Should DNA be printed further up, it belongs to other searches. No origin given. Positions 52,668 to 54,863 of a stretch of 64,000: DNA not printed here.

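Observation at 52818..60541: Envelope locus: STK-TPR kinase, UbiA prenyltransferase (GTGA-coupled to a 12-TM membrane protein), and a second 12-TM Trp-rich membrane protein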

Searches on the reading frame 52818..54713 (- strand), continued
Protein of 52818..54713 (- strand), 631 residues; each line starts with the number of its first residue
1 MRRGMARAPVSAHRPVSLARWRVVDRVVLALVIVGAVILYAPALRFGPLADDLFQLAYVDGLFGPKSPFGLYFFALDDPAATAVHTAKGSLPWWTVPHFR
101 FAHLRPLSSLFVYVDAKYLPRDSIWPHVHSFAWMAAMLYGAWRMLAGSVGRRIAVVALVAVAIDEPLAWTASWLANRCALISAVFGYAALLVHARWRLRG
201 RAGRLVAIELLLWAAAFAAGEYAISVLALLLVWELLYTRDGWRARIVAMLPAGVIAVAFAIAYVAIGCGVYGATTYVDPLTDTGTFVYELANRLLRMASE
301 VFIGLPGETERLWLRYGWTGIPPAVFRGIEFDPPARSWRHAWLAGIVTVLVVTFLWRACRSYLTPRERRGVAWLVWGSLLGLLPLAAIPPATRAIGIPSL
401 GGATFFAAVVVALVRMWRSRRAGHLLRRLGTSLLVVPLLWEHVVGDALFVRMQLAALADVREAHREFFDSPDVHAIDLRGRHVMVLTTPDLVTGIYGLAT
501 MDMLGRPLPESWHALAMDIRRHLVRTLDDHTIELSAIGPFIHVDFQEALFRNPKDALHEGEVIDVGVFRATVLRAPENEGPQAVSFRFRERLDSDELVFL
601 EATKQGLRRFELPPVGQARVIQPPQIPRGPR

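Call 31: fold_search(model_id=the predicted structure, library=pdb)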
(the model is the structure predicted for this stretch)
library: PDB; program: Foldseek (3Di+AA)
matches with E <= 10: 664; with E <= 0.001: 22
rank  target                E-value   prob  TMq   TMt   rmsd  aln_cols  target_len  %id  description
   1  9s6u_A                2.8e-05  1.00  0.37  0.41  15.2       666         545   12  Ternary cryo-EM structure of human ALG9 with Dol25-PP-GlcNAc2Man8, Dol25-P-Man and Fab (released 2026-03-18)
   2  8b6l_I                3.5e-05  1.00  0.41  0.38  15.3       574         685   11  Subtomogram average of the human Sec61-TRAP-OSTA-translocon (released 2022-12-07)
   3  8age_A                4.3e-05  1.00  0.42  0.41  13.1       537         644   11  Structure of yeast oligosaccharylransferase complex with acceptor peptide bound (released 2022-12-07)
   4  9n9j_I                5.4e-05  1.00  0.41  0.37  16.5       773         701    9  Structure of a GRP94 folding intermediate engaged with a CCDC134- and FKBP11-bound secretory translocon (released 2025-11-19)
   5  5gmy_A                6.2e-05  1.00  0.38  0.29  15.5       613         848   12  Crystal structure of the Archaeoglobus fulgidus oligosaccharyltransferase (O29867_ARCFU) tethered with an acceptor pep (released 2017-02-01)
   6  6s7t_A                7.4e-05  1.00  0.42  0.38  15.2       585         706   11  Cryo-EM structure of human oligosaccharyltransferase complex OST-B (released 2019-12-18)
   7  8if8_B                7.7e-05  1.00  0.29  0.29  17.4       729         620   13  Arabinosyltransferase AftA (released 2023-05-31)
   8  9s6s_A                8.1e-05  1.00  0.38  0.42  12.8       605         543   12  Ternary cryo-EM structure of human ALG9 with Dol25-PP-GlcNAc2Man6, Dol25-P-Man and Fab (released 2026-03-18)
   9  8if8_C                1.1e-04  1.00  0.29  0.30  19.1       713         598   14  Arabinosyltransferase AftA (released 2023-05-31)
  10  6ftg_5                1.4e-04  1.00  0.41  0.40  15.8       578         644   12  Subtomogram average of OST-containing ribosome-translocon complexes from canine rough microsomal membranes (released 2018-03-21)
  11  6gxc_A                1.4e-04  1.00  0.38  0.34  11.3       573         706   11  Bacterial oligosaccharyltransferase PglB in complex with an inhibitory peptide and a reactive lipid-linked oligosaccha (released 2018-11-14)
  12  7oci_F                1.5e-04  1.00  0.43  0.42  14.1       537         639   11  Cryo-EM structure of yeast Ost6p containing oligosaccharyltransferase complex (released 2022-02-16)
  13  3wak                  1.5e-04  1.00  0.40  0.30  14.3       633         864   10  Crystal structure of the Archaeoglobus fulgidus oligosaccharyltransferase (O29867_ARCFU) in the apo form (released 2013-10-30)
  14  5f15                  1.6e-04  1.00  0.36  0.41  13.9       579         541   11  Crystal Structure of ArnT from Cupriavidus metallidurans bound to Undecaprenyl phosphate (released 2016-02-17)
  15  9s6t_A                1.7e-04  1.00  0.35  0.43  13.3       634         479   11  Ternary cryo-EM structure of chicken ALG12 with Dol25-PP-GlcNAc2Man7, Dol25-P-Man, and Fab (released 2026-03-18)
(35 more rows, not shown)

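Call 38: find_related_loci(query=A3, collection=genome_contigs, flank=10000)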
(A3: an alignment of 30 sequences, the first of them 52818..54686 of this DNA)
Query A3 (622 aa) in genome_contigs; peptide patterns used: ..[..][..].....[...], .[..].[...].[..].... (x = any residue, [..] = any of these).
122 stretches matched a pattern; 30 encode a relative of the query (tblastn E <= 1e-3); 28 distinct loci.
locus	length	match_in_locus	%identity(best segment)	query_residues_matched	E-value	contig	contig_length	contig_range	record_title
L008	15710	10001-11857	80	5-617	0e+0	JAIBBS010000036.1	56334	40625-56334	MAG: Nannocystaceae bacterium isolate SSF46 NODE_10093_length_56334_cov_91.062608, whole genome shotgun sequence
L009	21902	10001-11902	62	1-622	0e+0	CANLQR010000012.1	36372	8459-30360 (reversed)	MAG: Deltaproteobacteria bacterium isolate ZH-15may19-289 genome assembly, contig: ZH-15May19-c2240, whole genome shotgu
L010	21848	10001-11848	62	5-622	0e+0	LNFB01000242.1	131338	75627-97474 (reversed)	MAG: Deltaproteobacteria bacterium Ga0077550 Ga0077550_1176.1, whole genome shotgun sequence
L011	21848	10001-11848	62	5-622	0e+0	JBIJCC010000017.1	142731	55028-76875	MAG: Nannocystaceae bacterium isolate ME2006-08-18D11_3300042945_group2_bin121 Rohwer_bin1479_scaffold_43_c1, whole geno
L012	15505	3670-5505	57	11-622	0e+0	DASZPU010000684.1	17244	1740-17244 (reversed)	MAG TPA_asm: Nannocystaceae bacterium isolate SMAG_U5979 k141_545157, whole genome shotgun sequence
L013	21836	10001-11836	63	11-622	0e+0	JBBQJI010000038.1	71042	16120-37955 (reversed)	MAG: Nannocystales bacterium isolate Co_metawrap_738 Cmw_738_k141_25947223_length_71042_cov_31.0000, whole genome shotgu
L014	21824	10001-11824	56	20-622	0e+0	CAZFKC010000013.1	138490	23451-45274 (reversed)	MAG TPA_asm: uncultured Nannocystaceae bacterium isolate binchicken_co199_105 genome assembly, contig: NODE_152_length_1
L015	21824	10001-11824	47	21-621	6e-153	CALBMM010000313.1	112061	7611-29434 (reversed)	MAG TPA_asm: uncultured proteobacterium isolate SRR6227243_bin.109_CONCOCT_v1.1_MAG genome assembly, contig: ERZ795105.2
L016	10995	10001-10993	74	5-331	9e-141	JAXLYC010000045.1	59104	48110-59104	MAG: Nannocystaceae bacterium isolate STL-MYX3 C2.19.fa-45, whole genome shotgun sequence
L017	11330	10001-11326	56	18-461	3e-139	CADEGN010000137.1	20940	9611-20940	MAG: uncultured Myxococcales bacterium isolate Myxococcales sp. RBC066 genome assembly, contig: MAG066_137, whole genome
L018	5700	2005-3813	44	20-622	4e-137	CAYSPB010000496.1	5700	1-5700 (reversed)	MAG TPA_asm: uncultured Nannocystaceae bacterium isolate SRP135972_co1_38 genome assembly, contig: NODE_22353_length_570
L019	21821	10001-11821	43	21-618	2e-133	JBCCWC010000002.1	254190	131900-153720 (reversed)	MAG: Myxococcota bacterium isolate P01_E01_bin.52 k141_287055_length_254190_cov_25.5690, whole genome shotgun sequence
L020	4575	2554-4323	42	31-618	2e-135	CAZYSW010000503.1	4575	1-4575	MAG TPA_asm: uncultured Nannocystaceae bacterium isolate SRP268622_co1_44 genome assembly, contig: NODE_47986_length_457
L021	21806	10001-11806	42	20-621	4e-128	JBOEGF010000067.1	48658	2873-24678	MAG: Nannocystales bacterium isolate PBSAdel1 PBSA13b_contig_2831, whole genome shotgun sequence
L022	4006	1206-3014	43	21-621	1e-130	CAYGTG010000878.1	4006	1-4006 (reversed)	MAG TPA_asm: uncultured Nannocystaceae bacterium isolate ERP117304_co3_187 genome assembly, contig: NODE_33382_length_40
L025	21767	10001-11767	44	21-603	3e-121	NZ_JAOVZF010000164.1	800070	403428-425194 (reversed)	Paraliomyxa miuraensis strain SMH-27-4 scf78c33, whole genome shotgun sequence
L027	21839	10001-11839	43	6-618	4e-114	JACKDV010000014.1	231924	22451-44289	MAG: Myxococcales bacterium isolate HK-STAS-MYXO-16 HK-STAS-MYXO-16_14, whole genome shotgun sequence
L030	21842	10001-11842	32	2-618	2e-74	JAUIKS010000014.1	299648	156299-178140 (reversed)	MAG: Polyangia bacterium isolate Co_bin.371 NODE_360_length_299648_cov_2.942652, whole genome shotgun sequence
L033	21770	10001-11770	42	31-618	2e-116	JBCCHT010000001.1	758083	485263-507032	MAG: Myxococcota bacterium isolate P01_B01_bin.73 k141_1639890_length_758083_cov_25.5482, whole genome shotgun sequence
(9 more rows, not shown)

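Call 52: search_protein_families(library=ncbifam, proteins=[L003:4092-5237:+, L003:816-4064:+, L003:9886-11409:+, L005:9884-10540:+, L007:9915-10616:+, L005:13746-15191:-], max_evalue=0.01)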
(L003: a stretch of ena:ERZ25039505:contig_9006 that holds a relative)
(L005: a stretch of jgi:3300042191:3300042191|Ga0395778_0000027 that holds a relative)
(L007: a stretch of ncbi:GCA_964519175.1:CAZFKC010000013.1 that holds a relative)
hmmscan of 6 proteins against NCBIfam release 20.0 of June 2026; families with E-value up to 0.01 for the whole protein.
L003:4092-5237:+ (381 aa): 85 families (the best 25 are shown)
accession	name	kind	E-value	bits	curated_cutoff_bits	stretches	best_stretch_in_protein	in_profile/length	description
TIGR02032.1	GG-red-SF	subfamily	1.3e-54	185.9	158.8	1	3-308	1-297/297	geranylgeranyl reductase family protein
NF045655.1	MkRedMenJ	equivalog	3.2e-32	112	700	1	3-330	5-333/406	menaquinone reductase MenJ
NF041160.1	DGGPL_Thplmales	equivalog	1e-27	97.1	780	1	2-332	3-334/396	digeranylgeranylglycerophospholipid reductase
NF049967.1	QhpG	equivalog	5.2e-26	91.5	240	1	6-315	2-293/423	flavin-dependent monooxygenase QhpG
NF041080.1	DGGGPL_reductase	equivalog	4.7e-24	85.1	580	1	2-352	1-359/447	digeranylgeranylglycerophospholipid reductase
TIGR02023.1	BchP-ChlP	subfamily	1.4e-23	83.6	343.3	1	4-336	2-324/388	geranylgeranyl diphosphate reductase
NF041385.1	Dggglyphlred_Halo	equivalog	1.8e-16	59.7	700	1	111-345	106-352/405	digeranylgeranylglycerophospholipid reductase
NF038174.1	maturase_GoxB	equivalog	1.5e-13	50.5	400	1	4-317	2-319/358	glycine oxidase maturase GoxB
NF007542.0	PRK10157.1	subfamily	1.6e-12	46.9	610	1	3-176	6-183/428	FAD-dependent oxidoreductase FixC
NF004832.0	PRK06184.1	subfamily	1.9e-12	46.7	476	1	3-167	7-182/506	hypothetical protein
NF004833.1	PRK06185.1-1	subfamily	3.2e-11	42.6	488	2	6-163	6-173/403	FAD-dependent oxidoreductase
NF004834.1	PRK06185.1-3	subfamily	5.5e-11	41.9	500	1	3-165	8-179/420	FAD-dependent oxidoreductase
NF004835.0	PRK06185.1-4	equivalog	2.1e-10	39.9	601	1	4-74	12-81/411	FAD-dependent oxidoreductase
NF005691.0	PRK07494.1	equivalog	4.8e-10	38.6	459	2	2-40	8-46/404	UbiH/UbiF family hydroxylase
NF007450.0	PRK10015.1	subfamily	8.3e-10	37.9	466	1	2-164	5-172/429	FAD-dependent oxidoreductase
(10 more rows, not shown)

L003:816-4064:+ (1082 aa): 0 families

L003:9886-11409:+ (507 aa): 2 families
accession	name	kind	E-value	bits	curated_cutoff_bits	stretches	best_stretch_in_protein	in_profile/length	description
NF047494.1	Lepto_SBBP_lipo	equivalog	9.6e-11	41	400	1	87-284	38-236/466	SBBP repeat beta-propeller lipoprotein, LipL53 family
TIGR02232.1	myxo_disulf_rpt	repeat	2.2e-07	30.6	20.8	1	76-107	2-33/38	cysteine-rich acidic repeat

L005:9884-10540:+ (218 aa): 0 families

L007:9915-10616:+ (233 aa): 1 family
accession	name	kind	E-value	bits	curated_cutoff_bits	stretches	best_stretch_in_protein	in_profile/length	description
NF033768.1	myxo_SS_tail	domain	0.0021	18.1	40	1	146-223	17-86/92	AgmX/PglI C-terminal domain-containing protein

L005:13746-15191:- (481 aa): 9 families
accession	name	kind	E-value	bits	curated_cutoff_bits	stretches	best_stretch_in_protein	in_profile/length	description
NF053785.1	DcplphribOxDprE1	equivalog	2.1e-112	376.6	500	1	44-477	4-449/449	decaprenylphosphoryl-beta-D-ribose oxidase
TIGR01679.1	bact_FAD_ox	subfamily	4.8e-12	45.5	292.25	1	100-217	59-175/419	FAD-linked oxidoreductase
TIGR01678.1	FAD_lactone_ox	subfamily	2.1e-11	43.4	396.8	1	99-215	64-179/438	sugar 1,4-lactone oxidase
TIGR01677.1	pln_FAD_oxido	subfamily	5.4e-09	35.1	383.1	1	90-214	79-211/560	FAD-dependent oxidoreductase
TIGR00387.1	glcD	equivalog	1.4e-07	30.7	567.9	1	73-219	25-175/413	glycolate oxidase subunit GlcD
NF008439.0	PRK11282.1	equivalog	1.6e-06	27.2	284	1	102-242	51-196/358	glycolate oxidase subunit GlcE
NF041227.1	BagG_FevA2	exception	3.4e-06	26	850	1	54-247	48-240/455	bagremycin/ferroverdin biosynthesis FAD-dependent oxygenase BagG/FevA2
NF049975.1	2HglutDHaseYdiJ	equivalog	4.7e-06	24.7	1350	1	101-198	107-205/1018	D-2-hydroxyglutarate dehydrogenase YdiJ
NF041226.1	BagK_FevA1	equivalog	5.9e-06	25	800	1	96-246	87-235/453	bagremycin/ferroverdin biosynthesis FAD-dependent oxygenase BagK/FevA1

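Call 53: search_protein_families(library=pfam, proteins=[L003:4092-5237:+, L003:816-4064:+, L003:9886-11409:+, L005:9884-10540:+, L007:9915-10616:+, L005:13746-15191:-], max_evalue=0.01)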
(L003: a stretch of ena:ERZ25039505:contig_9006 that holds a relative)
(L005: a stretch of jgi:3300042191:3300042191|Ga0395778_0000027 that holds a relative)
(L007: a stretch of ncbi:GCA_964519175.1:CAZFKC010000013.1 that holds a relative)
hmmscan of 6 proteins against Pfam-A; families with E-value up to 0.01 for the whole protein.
L003:4092-5237:+ (381 aa): 11 families
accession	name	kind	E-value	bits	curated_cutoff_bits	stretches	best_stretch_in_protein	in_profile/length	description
PF01494.25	FAD_binding_3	-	2.9e-16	60.1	22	1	4-316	3-326/349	FAD binding domain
PF12831.13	FAD_oxidored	-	1.3e-09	38.3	27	1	4-213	1-182/416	FAD dependent oxidoreductase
PF01266.30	DAO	-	2.4e-07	31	27.9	2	60-302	108-348/353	FAD dependent oxidoreductase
PF03486.20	HI0933_like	-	1.4e-05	25.1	50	1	4-37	2-35/244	HI0933-like protein Rossmann domain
PF07992.20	Pyr_redox_2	-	2.9e-05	24.1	26.1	1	3-39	1-38/291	Pyridine nucleotide-disulphide oxidoreductase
PF13450.12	NAD_binding_8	-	5.1e-05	23.9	21.9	1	7-35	1-29/68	NAD(P)-binding Rossmann-like domain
PF00890.30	FAD_binding_2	-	0.00015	21.5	20.4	1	4-34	1-31/414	FAD binding domain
PF01134.28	GIDA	-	0.0009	18.8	22.1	1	4-36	1-29/391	Glucose inhibited division protein A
PF13738.12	Pyr_redox_3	-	0.0015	18.3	30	1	6-34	1-30/305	Pyridine nucleotide-disulphide oxidoreductase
PF00070.33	Pyr_redox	-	0.0039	18.1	22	0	5-46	2-46/82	Pyridine nucleotide-disulphide oxidoreductase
PF05834.18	Lycopene_cycl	-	0.0049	16.4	23.4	1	4-164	1-152/380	Lycopene cyclase protein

L003:816-4064:+ (1082 aa): 1 family
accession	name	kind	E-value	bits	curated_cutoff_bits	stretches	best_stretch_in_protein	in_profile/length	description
PF07238.19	PilZ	-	0.0059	17.3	22.5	0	9-64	44-101/102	PilZ domain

L003:9886-11409:+ (507 aa): 3 families
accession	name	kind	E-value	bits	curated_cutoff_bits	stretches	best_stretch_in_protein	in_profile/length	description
PF13948.11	DUF4215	-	3.6e-07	30.8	27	1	76-105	19-47/47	Domain of unknown function (DUF4215)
PF13360.13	PQQ_2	-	0.00096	19.3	27.6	1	162-292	3-107/233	Outer membrane protein assembly factor BamB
PF06739.17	SBBP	-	0.0047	17.3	20.5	0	174-202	1-29/38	Beta-propeller repeat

L005:9884-10540:+ (218 aa): 0 families

L007:9915-10616:+ (233 aa): 1 family
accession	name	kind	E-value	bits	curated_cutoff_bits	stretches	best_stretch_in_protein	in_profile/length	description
PF23923.1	DUF7262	-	0.0091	16.9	27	0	10-94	17-99/132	Family of unknown function (DUF7262)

L005:13746-15191:- (481 aa): 2 families
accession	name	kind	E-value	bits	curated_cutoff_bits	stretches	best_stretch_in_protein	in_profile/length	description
PF01565.28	FAD_binding_4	-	2e-15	57.1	26.4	1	75-186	30-139/139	FAD binding domain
PF04030.19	ALO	-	7.3e-06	26.3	23.1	1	407-470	190-253/258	D-arabinono-1,4-lactone oxidase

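Call 57: search_protein_families(library=pfam, alignment_id=A1, max_evalue=1)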
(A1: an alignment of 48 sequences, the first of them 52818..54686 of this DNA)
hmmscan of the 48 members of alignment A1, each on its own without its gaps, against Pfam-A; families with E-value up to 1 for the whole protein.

A. member 1, window:52818-54686:- (622 aa): 0 families

B. families by the number of members that match (of 48 scanned): 15 families
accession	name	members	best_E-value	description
PF13231.12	PMT_2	12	3.8e-06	Dolichyl-phosphate-mannose-protein mannosyltransferase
PF19529.4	DUF6057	5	0.081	Family of unknown function (DUF6057)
PF07695.17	7TMR-DISM_7TM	2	0.0073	7TM diverse intracellular signalling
PF20480.3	DUF6720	1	0.046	Family of unknown function (DUF6720)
PF01312.24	Bac_export_2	1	0.046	FlhB HrpN YscU SpaS Family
PF03161.18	LAGLIDADG_2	1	0.051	LAGLIDADG DNA endonuclease family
PF10615.14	DUF2470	1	0.053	Domain of unknown function (DUF2470)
PF07371.17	DUF1490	1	0.068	Protein of unknown function (DUF1490)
PF19600.4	DUF6105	1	0.11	Family of unknown function (DUF6105)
PF10101.14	DUF2339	1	0.2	Predicted membrane protein (DUF2339)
PF07941.16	K_channel_TID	1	0.22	Potassium channel Kv1.4 tandem inactivation domain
PF05459.17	Herpes_UL69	1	0.26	Herpesvirus transcriptional regulator family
PF16082.10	Phage_holin_2_4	1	0.34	Bacteriophage holin family, superfamily II-like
PF12452.13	DUF3685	1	0.45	Protein of unknown function (DUF3685)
PF11833.13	CPP1-like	1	0.98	Protein CHAPERONE-LIKE PROTEIN OF POR1-like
